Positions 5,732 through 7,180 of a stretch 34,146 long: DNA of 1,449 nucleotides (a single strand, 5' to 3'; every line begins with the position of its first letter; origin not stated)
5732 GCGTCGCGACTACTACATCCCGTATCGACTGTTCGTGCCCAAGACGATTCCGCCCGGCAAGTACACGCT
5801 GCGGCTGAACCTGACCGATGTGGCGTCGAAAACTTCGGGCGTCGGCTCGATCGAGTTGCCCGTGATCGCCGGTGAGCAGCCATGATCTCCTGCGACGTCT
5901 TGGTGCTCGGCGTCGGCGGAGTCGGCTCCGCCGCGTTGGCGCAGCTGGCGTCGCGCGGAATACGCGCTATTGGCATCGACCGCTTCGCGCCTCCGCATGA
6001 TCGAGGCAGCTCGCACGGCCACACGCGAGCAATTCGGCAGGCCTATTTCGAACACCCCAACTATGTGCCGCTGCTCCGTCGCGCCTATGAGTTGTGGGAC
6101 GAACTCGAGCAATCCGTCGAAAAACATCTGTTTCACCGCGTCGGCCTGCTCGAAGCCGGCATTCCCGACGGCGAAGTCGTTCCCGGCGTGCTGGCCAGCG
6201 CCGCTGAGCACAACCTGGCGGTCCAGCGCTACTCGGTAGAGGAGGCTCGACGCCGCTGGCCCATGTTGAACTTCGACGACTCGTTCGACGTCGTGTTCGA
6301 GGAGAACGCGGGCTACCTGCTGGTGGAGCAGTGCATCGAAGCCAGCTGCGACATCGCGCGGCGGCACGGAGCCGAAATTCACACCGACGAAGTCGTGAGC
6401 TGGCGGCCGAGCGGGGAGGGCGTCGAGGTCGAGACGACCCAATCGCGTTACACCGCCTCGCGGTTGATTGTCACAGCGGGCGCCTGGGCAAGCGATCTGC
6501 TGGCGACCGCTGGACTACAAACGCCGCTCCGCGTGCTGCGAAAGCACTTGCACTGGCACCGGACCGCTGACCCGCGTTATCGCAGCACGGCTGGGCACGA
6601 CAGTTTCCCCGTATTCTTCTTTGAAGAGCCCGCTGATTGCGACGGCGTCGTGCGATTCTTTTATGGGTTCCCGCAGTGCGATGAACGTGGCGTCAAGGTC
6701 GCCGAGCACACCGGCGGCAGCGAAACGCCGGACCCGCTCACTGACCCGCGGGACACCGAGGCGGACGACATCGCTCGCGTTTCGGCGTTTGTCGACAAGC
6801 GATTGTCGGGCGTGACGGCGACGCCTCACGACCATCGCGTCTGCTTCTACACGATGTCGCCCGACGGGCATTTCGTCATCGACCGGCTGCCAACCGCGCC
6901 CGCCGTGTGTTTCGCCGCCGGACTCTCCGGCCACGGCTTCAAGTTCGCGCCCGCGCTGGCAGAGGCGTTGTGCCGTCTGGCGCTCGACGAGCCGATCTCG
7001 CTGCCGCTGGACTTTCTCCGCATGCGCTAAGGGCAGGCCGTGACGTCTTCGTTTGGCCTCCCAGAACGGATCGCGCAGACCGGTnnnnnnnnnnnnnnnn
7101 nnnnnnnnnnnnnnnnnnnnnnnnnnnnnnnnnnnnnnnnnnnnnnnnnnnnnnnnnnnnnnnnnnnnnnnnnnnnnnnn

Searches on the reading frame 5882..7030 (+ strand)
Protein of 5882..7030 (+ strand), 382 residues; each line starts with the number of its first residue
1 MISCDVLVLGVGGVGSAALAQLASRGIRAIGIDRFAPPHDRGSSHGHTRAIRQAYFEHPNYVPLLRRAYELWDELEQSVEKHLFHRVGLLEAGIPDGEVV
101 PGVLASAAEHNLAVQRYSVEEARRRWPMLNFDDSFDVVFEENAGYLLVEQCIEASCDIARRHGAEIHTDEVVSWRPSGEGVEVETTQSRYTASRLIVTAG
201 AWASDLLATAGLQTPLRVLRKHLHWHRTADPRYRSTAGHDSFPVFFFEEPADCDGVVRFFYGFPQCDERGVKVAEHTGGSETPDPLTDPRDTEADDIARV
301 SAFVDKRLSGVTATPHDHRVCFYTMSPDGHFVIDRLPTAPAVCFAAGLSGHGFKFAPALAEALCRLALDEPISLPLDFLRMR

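Call 18: search_protein_families(library=ncbifam, proteins=[window:5882-7030:+], max_evalue=0.00001)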
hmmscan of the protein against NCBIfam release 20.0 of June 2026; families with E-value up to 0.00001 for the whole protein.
window:5882-7030:+ (382 aa): 3 families
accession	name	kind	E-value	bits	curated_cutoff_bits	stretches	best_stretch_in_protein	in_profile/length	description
NF008425.0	PRK11259.1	equivalog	9.4e-119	396.7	257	1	3-379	4-370/377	N-methyl-L-tryptophan oxidase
TIGR01377.1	soxA_mon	subfamily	1.2e-80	271.2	479.65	1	5-376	2-367/381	amino oxidase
TIGR02352.1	thiamin_ThiO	equivalog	1.3e-08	34.4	250.8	1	56-224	52-228/351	glycine oxidase ThiO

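Call 39: find_encoding_contigs(protein=window:5882-7030:+, flank=10000, max_places=3)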
Protein window:5882-7030:+ (382 aa): no gene with exactly this product is on record in the collection.
